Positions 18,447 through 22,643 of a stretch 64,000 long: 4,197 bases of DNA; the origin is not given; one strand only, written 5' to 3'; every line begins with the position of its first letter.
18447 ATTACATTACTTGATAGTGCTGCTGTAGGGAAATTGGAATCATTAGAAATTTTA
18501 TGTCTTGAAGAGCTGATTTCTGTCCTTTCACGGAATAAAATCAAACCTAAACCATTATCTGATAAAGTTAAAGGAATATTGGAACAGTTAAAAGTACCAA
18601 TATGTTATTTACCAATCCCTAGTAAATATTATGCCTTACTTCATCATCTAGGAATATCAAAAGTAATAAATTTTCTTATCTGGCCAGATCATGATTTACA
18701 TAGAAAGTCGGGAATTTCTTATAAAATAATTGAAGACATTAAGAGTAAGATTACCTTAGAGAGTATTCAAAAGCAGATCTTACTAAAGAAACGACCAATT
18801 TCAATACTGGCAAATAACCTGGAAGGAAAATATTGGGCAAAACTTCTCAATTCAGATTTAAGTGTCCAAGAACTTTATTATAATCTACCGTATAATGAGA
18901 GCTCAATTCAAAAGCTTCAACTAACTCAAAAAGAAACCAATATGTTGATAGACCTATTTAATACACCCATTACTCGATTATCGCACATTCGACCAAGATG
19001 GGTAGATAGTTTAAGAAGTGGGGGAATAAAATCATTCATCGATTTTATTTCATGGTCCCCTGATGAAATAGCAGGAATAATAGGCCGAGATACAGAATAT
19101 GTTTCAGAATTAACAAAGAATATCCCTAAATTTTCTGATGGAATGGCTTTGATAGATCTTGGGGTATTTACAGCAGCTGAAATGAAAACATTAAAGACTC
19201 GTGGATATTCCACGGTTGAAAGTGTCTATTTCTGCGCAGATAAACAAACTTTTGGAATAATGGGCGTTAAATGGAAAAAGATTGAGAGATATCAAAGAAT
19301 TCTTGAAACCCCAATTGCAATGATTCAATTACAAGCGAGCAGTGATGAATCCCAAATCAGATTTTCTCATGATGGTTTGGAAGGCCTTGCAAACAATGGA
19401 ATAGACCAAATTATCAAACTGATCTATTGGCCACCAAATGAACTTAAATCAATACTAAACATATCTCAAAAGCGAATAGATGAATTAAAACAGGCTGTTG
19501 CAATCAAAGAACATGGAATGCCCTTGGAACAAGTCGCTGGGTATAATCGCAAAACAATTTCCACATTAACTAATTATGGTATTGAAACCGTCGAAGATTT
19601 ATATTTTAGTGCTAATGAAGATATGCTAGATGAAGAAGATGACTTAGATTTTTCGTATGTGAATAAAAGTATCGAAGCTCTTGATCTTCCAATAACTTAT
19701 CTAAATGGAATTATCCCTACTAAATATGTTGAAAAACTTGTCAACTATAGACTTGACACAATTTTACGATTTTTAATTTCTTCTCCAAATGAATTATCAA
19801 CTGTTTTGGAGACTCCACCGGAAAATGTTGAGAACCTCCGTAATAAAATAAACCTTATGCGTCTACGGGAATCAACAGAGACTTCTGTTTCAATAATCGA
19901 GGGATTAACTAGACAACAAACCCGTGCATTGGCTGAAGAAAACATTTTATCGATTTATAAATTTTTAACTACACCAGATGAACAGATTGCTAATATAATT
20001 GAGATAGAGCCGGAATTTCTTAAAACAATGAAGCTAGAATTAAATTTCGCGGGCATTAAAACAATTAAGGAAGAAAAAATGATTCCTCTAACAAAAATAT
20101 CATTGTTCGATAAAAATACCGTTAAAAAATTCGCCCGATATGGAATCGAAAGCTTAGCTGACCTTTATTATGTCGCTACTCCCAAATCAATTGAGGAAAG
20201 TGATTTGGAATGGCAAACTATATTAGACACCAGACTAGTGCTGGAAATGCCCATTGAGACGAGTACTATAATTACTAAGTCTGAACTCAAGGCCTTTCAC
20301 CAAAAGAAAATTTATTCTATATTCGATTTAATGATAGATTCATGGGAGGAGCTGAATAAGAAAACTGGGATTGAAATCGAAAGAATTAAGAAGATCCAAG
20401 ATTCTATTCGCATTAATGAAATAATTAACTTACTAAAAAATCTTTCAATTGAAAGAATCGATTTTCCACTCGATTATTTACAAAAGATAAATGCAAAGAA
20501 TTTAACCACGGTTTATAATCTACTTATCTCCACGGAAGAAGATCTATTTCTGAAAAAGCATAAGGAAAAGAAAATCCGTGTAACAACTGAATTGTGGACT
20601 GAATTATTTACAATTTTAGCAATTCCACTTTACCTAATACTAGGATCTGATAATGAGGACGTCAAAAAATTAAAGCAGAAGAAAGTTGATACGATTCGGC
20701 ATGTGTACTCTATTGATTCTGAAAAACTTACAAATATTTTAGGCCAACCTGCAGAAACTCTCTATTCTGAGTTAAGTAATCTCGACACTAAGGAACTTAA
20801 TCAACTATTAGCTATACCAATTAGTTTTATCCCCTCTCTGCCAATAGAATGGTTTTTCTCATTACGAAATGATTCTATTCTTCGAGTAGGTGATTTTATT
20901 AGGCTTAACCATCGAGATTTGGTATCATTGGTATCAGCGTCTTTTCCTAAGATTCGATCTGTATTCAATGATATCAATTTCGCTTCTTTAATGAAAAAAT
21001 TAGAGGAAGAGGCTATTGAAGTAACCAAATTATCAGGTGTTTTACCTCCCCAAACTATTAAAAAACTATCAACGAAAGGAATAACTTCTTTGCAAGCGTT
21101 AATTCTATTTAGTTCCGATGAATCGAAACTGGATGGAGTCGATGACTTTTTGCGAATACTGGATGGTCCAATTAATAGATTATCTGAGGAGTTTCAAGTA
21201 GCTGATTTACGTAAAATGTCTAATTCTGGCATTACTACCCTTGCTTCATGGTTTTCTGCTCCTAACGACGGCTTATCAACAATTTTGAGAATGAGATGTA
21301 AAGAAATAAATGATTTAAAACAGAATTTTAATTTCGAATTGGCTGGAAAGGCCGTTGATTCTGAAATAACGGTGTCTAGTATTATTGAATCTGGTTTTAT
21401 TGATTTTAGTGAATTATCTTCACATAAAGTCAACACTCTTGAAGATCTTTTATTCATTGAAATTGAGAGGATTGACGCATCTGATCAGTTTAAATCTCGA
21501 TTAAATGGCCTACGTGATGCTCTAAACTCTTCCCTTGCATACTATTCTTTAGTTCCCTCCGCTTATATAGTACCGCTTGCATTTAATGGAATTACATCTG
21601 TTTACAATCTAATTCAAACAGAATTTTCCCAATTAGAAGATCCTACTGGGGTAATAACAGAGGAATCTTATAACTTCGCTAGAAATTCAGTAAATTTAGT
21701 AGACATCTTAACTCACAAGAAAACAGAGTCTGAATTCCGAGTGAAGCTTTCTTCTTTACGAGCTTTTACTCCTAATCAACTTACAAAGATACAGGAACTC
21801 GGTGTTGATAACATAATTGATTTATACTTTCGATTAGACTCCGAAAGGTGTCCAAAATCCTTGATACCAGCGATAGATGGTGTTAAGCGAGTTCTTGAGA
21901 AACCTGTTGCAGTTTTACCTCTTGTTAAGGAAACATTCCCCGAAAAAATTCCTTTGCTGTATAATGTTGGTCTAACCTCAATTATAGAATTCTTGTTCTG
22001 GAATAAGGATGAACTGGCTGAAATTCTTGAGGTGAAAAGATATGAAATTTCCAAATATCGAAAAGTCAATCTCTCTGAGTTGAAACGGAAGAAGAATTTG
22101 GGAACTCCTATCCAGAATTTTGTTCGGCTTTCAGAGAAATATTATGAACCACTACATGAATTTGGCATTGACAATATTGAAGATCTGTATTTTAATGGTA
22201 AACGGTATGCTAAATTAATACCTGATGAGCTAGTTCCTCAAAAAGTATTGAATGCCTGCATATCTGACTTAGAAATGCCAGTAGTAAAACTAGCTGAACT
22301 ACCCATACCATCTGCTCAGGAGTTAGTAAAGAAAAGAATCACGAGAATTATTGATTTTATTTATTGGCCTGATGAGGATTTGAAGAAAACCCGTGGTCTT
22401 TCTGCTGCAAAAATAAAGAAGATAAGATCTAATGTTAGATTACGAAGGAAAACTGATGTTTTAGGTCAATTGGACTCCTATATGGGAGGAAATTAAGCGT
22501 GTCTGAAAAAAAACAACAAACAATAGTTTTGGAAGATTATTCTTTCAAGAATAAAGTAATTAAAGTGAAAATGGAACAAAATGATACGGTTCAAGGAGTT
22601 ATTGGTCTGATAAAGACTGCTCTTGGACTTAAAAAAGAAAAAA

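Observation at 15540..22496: Giant topoisomerase VI-B fused to about 25 tandem (HhH)2-like repeats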

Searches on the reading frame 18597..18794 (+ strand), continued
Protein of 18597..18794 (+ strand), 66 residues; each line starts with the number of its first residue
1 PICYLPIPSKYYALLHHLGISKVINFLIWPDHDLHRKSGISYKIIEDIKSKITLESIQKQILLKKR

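Call 76: search_protein_families(library=pfam, proteins=[P0205, P0208, P0211, P0216, P0196, P0203, P0206], max_evalue=0.0001)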
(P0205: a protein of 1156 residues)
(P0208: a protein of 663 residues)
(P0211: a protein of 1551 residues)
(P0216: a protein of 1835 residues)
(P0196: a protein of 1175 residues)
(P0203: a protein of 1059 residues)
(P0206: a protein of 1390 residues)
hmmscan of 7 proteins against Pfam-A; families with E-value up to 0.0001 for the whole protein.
P0205 (1156 aa): 3 families
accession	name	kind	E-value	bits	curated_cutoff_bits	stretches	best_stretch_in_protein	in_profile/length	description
PF21794.3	RAD51D_N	-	4.6e-09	36.8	27.3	0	86-120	12-46/60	RAD51D, N-terminal domain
PF03118.21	RNA_pol_A_CTD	-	6.7e-07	29.4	23.8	0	434-488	9-63/67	Bacterial RNA polymerase, alpha chain C terminal domain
PF14520.12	HHH_5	-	4e-05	24.5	27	0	451-488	16-53/57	Helix-hairpin-helix domain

P0208 (663 aa): 6 families
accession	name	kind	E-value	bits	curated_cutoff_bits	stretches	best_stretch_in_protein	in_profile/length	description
PF03118.21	RNA_pol_A_CTD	-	5.1e-81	266.8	23.8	7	101-154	13-66/67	Bacterial RNA polymerase, alpha chain C terminal domain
PF21794.3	RAD51D_N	-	1.5e-25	89.6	27.3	0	113-149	17-53/60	RAD51D, N-terminal domain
PF14520.12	HHH_5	-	5.8e-24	84.8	27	0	117-148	19-50/57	Helix-hairpin-helix domain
PF14229.12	DUF4332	-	5e-08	33.6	23.2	0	43-74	59-90/122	Domain of unknown function (DUF4332)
PF20451.3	Calmod_bind_M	-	5.5e-06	27.3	24.5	0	297-337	19-64/67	Calmodulin binding protein central domain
PF22993.4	SAM_EPH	-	6.8e-06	26.2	27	0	53-73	23-43/60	Ephrin receptor 1 SAM domain-like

P0211 (1551 aa): 5 families
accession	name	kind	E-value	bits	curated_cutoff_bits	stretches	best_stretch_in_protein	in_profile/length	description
PF03118.21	RNA_pol_A_CTD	-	2.9e-38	129.9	23.8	3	1252-1309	9-65/67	Bacterial RNA polymerase, alpha chain C terminal domain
PF14520.12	HHH_5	-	9.7e-17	61.6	27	0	1269-1309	16-55/57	Helix-hairpin-helix domain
PF21704.3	POLH-Rev1_HhH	-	3.8e-10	40.3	27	0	550-574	17-41/56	DNApol eta/Rev1, HhH motif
PF22993.4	SAM_EPH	-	1.8e-06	28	27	0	62-99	21-57/60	Ephrin receptor 1 SAM domain-like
PF21794.3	RAD51D_N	-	2.2e-05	25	27.3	0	56-104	12-60/60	RAD51D, N-terminal domain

P0216 (1835 aa): 2 families
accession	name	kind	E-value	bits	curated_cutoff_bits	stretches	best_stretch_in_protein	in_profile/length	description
PF14520.12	HHH_5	-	6.7e-10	39.7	27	0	1521-1561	14-53/57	Helix-hairpin-helix domain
PF03118.21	RNA_pol_A_CTD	-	8.2e-05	22.7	23.8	0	700-735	28-63/67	Bacterial RNA polymerase, alpha chain C terminal domain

P0196 (1175 aa): 15 families
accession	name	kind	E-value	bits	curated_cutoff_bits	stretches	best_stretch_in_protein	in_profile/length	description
PF14520.12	HHH_5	-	1e-32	112.8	27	2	628-665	3-40/57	Helix-hairpin-helix domain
PF10391.15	DNA_pol_lambd_f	-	9.7e-17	61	29.8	0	629-654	3-28/51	Fingers domain of DNA polymerase lambda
PF11731.14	Cdd1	-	1.9e-16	60.5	25.5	0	624-665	3-44/86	Pathogenicity locus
PF14229.12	DUF4332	-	1.4e-15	57.9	23.2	0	838-866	54-82/122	Domain of unknown function (DUF4332)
PF00633.29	HHH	-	1.2e-11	44.2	24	0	627-641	11-25/30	Helix-hairpin-helix motif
PF11798.14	IMS_HHH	-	2.7e-11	43.5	24.4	0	628-648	12-32/32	IMS family HHH motif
PF00416.27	Ribosomal_S13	-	1.6e-08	35.5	31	0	1066-1105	16-56/128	Ribosomal protein S13/S18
PF02579.22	Nitro_FeMo-Co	-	3.6e-07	30.8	26.3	0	612-654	40-82/94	Dinitrogenase iron-molybdenum cofactor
PF24158.1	DUF7409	-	7.4e-07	29.8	27.8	0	1073-1087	4-18/47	Domain of unknown function (DUF7409)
PF04994.19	TfoX_C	-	7.9e-07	29.6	23.1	0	628-657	4-33/81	TfoX C-terminal domain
PF14716.13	HHH_8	-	1.7e-06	28.7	30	0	626-645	47-66/73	Helix-hairpin-helix domain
PF07647.24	SAM_2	-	8.5e-06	26.3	20.5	0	1079-1103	23-47/66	SAM domain (Sterile alpha motif)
PF21999.2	IMS_HHH_1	-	1.5e-05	25.8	27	0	634-666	5-37/53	DNA polymerase-iota, thumb domain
PF02961.22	SAM_BAF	-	1.7e-05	25.6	25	0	833-864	14-45/88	Barrier to autointegration factor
PF12826.13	HHH_2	-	8.5e-05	23.1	27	0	632-645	8-21/64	Helix-hairpin-helix motif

P0203 (1059 aa): 7 families
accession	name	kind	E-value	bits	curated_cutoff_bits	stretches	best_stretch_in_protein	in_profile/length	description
PF03118.21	RNA_pol_A_CTD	-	5.2e-86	282.8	23.8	7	363-429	4-65/67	Bacterial RNA polymerase, alpha chain C terminal domain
PF14520.12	HHH_5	-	4.1e-18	66.1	27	0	385-419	16-45/57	Helix-hairpin-helix domain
PF04545.22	Sigma70_r4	-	5.5e-16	58.3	24.1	1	613-662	3-48/50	Sigma-70, region 4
PF21794.3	RAD51D_N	-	1e-10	42.1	27.3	0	296-336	16-56/60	RAD51D, N-terminal domain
PF22993.4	SAM_EPH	-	4.6e-08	33.1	27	0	384-406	20-42/60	Ephrin receptor 1 SAM domain-like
PF04994.19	TfoX_C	-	1.3e-07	32.1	23.1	0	16-46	9-39/81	TfoX C-terminal domain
PF14229.12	DUF4332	-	7.8e-06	26.5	23.2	0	24-73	9-58/122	Domain of unknown function (DUF4332)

P0206 (1390 aa): 9 families
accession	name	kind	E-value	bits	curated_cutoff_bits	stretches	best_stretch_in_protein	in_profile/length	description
PF03118.21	RNA_pol_A_CTD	-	1.2e-48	163.1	23.8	4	790-843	13-66/67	Bacterial RNA polymerase, alpha chain C terminal domain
PF13560.12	HTH_31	-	1.3e-23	83.5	27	2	1079-1139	2-63/64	Helix-turn-helix domain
PF01381.28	HTH_3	-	1.5e-21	76.6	23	2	1083-1135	1-53/55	Helix-turn-helix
PF02861.25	Clp_N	-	1e-20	74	20.7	2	409-458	1-50/53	Clp amino terminal domain, pathogenicity island component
PF00196.25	GerE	-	6.3e-17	61.4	23.5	1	1329-1381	3-55/57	Bacterial regulatory proteins, luxR family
PF00575.29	S1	-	5.3e-14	52.8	22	1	642-716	1-72/74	S1 RNA binding domain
PF12844.13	HTH_19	-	3.4e-10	40.1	30.2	0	979-1020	3-44/64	Helix-turn-helix domain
PF19955.5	EAD1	-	6.5e-08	33.4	24.2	1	190-274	3-88/90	Effector-associated domain 1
PF14520.12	HHH_5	-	7.1e-05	23.7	27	0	866-899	18-51/57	Helix-hairpin-helix domain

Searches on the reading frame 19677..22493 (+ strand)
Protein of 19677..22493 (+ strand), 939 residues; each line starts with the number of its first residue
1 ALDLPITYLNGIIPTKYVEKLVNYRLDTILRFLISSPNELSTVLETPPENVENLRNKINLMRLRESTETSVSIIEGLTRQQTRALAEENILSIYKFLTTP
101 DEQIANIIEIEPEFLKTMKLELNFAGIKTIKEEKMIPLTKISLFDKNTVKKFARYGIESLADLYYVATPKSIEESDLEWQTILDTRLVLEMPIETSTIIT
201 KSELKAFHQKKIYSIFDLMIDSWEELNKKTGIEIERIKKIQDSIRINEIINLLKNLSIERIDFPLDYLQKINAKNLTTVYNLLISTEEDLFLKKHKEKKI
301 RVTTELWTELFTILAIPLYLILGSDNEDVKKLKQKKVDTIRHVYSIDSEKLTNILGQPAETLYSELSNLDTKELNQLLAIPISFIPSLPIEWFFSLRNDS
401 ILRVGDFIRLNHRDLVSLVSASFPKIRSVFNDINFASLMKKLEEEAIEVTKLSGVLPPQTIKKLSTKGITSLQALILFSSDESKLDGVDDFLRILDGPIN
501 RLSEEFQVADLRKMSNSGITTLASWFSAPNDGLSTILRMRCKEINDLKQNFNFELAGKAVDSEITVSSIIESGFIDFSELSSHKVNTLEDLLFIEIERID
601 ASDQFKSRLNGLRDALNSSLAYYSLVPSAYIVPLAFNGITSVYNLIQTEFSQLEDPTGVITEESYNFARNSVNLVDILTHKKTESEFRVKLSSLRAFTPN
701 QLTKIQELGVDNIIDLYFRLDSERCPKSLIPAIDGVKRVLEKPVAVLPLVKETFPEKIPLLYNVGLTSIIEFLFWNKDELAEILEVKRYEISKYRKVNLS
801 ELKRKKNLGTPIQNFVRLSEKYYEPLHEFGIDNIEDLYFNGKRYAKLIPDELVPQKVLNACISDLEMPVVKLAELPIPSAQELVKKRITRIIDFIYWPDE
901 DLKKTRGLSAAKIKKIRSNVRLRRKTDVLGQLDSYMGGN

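Call 41: predict_structure(alignment_id=A2)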
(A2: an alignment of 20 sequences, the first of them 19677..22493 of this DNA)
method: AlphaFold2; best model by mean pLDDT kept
length: 939 residues; sequences in the alignment: 20
mean_pLDDT: 81.0   pTM: 0.55
mean pLDDT of the five models: 81.0, 79.9, 77.8, 74.2, 73.4
residues with pLDDT >= 90: 58; 70-90: 797; 50-70: 73; < 50: 11
segments of 3 or more residues with pLDDT < 50: 804-808, 933-935, 937-939
pLDDT, mean of each block of 10 residues (from residue 1): 81 85 85 85 86 84 80 79 84 86 86 83 77 73 80 79 79 74 87 85 85 87 84 88 88 88 88 89 85 76 85 86 83 88 87 86 83 84 91 87 86 83 86 87 90 87 85 82 73 82 77 81 91 90 91 78 77 84 76 75 85 82 78 76 84 72 87 84 65 78 78 75 74 77 70 70 72 81 84 78 51 82 76 78 68 84 87 83 82 78 81 83 65 46
secondary structure, 60 per line:
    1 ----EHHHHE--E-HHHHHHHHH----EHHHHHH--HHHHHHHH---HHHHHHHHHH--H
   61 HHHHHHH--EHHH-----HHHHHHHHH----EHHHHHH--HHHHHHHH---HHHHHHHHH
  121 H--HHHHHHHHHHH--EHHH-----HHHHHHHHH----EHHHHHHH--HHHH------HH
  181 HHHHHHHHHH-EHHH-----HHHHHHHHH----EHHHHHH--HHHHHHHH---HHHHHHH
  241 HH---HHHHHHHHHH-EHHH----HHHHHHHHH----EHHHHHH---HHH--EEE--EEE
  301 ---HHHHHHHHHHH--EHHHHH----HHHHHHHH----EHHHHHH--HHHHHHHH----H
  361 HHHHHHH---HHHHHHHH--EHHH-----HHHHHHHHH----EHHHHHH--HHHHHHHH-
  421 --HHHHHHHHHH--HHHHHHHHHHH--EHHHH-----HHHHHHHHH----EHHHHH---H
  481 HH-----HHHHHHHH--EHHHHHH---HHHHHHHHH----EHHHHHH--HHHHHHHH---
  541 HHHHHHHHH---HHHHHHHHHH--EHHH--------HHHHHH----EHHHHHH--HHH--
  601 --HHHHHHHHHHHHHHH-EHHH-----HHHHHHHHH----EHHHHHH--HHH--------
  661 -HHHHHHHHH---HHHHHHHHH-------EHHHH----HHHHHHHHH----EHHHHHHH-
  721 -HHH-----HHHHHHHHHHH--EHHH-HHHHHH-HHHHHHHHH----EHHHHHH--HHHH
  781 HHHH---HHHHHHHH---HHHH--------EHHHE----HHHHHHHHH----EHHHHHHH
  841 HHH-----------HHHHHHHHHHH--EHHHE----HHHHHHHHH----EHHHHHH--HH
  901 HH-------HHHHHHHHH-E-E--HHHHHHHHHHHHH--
elements in order (helices of 4 or more, strands of 3 or more residues): H6-9 H15-23 H29-34 H37-44 H48-57 H60-67 H79-87 H93-98 H101-108 H112-121 H124-134 H146-154 H160-166 H169-172 H179-190 H201-209 H215-220 H223-230 H234-242 H246-255 H265-273 H279-284 E293-295 E298-300 H304-314 H318-322 H327-334 H340-345 H348-355 H360-367 H371-378 H390-398 H404-409 H412-419 H423-432 H435-445 H449-452 H458-466 H472-476 H488-495 H499-504 H508-516 H522-527 H530-537 H541-549 H553-562 H577-582 H588-593 H603-617 H628-636 H642-647 H662-670 H674-682 H691-694 H699-707 H713-719 H730-740 H748-753 H755-763 H769-774 H777-784 H788-795 H799-802 H820-828 H834-843 H855-865 H877-885 H891-896 H899-902 H910-918 H925-937

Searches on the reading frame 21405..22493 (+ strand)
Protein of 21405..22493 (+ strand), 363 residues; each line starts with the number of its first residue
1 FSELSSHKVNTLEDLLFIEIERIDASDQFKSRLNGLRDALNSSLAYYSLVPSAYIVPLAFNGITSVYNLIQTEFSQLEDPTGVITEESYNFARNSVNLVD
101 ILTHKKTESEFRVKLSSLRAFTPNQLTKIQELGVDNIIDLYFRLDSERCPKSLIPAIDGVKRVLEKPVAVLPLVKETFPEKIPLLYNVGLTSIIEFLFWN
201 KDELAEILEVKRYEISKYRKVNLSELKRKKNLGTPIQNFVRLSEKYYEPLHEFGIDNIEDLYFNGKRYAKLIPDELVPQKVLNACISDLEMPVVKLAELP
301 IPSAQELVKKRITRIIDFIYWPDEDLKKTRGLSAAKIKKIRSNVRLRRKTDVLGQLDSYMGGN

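Call 58: find_related_loci(query=A4, collection=genome_contigs, flank=10000)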
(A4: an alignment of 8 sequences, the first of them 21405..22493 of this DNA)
Query A4 (363 aa) in genome_contigs; peptide patterns used: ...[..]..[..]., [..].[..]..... (x = any residue, [..] = any of these).
157 stretches matched a pattern; 18 encode a relative of the query (tblastn E <= 1e-3); 18 distinct loci.
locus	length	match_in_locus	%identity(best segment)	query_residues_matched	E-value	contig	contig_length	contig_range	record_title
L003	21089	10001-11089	99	1-363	0e+0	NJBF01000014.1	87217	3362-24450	MAG: Candidatus Heimdallarchaeota archaeon B3_Heim 139, whole genome shotgun sequence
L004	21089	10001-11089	91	1-363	0e+0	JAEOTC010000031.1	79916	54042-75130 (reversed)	MAG: Candidatus Hodarchaeota archaeon isolate YT1_021 k127_2788764, whole genome shotgun sequence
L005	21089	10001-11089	88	1-363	0e+0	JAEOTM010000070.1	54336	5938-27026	MAG: Candidatus Hodarchaeota archaeon isolate YT2_004 k127_13660335, whole genome shotgun sequence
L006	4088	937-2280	70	1-360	2e-178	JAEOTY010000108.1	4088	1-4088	MAG: Candidatus Hodarchaeota archaeon isolate YT5_056 k127_11978511, whole genome shotgun sequence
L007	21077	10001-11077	69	1-360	2e-171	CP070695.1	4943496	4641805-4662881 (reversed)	MAG: Candidatus Heimdallarchaeota archaeon isolate bin6 chromosome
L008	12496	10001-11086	68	1-363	1e-169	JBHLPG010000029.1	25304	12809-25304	MAG: Promethearchaeota archaeon isolate DZ3S.51 DZ3S.51@5130, whole genome shotgun sequence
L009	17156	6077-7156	68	1-361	2e-168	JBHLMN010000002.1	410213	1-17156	MAG: Promethearchaeota archaeon isolate DZ2M.341 DZ2M.341@13, whole genome shotgun sequence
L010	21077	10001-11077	67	1-360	5e-164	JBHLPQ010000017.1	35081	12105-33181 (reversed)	MAG: Promethearchaeota archaeon isolate H2S.126 H2S.126@594, whole genome shotgun sequence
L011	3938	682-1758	66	1-360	4e-168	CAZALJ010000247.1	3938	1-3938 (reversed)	MAG TPA_asm: uncultured archaeon isolate SRP239594_co1_179 genome assembly, contig: NODE_19613_length_3938_cov_10.403554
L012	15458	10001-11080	66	1-360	1e-161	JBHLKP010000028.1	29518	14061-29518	MAG: Candidatus Hodarchaeota archaeon isolate DZ1M.117 DZ1M.117@5019, whole genome shotgun sequence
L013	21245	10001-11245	66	1-360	3e-160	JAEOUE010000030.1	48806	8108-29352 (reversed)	MAG: Candidatus Hodarchaeum mangrovi isolate FT_5_011 k127_1595881, whole genome shotgun sequence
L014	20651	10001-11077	63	1-360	5e-159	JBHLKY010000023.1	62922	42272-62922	MAG: Candidatus Hermodarchaeota archaeon isolate DZ1M.253 DZ1M.253@1237, whole genome shotgun sequence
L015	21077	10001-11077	62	1-360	9e-151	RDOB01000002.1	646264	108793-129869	MAG: Candidatus Heimdallarchaeota archaeon isolate SZ_4_bin2.246 NODE_2_length_646264_cov_10.194352, whole genome shotgu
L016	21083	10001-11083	61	1-361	1e-146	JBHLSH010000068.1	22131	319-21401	MAG: Candidatus Heimdallarchaeota archaeon isolate TM2S.58 TM2S.58@5147, whole genome shotgun sequence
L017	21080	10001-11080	68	1-360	4e-163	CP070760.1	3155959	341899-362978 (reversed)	MAG: Candidatus Heimdallarchaeota archaeon isolate bin272 chromosome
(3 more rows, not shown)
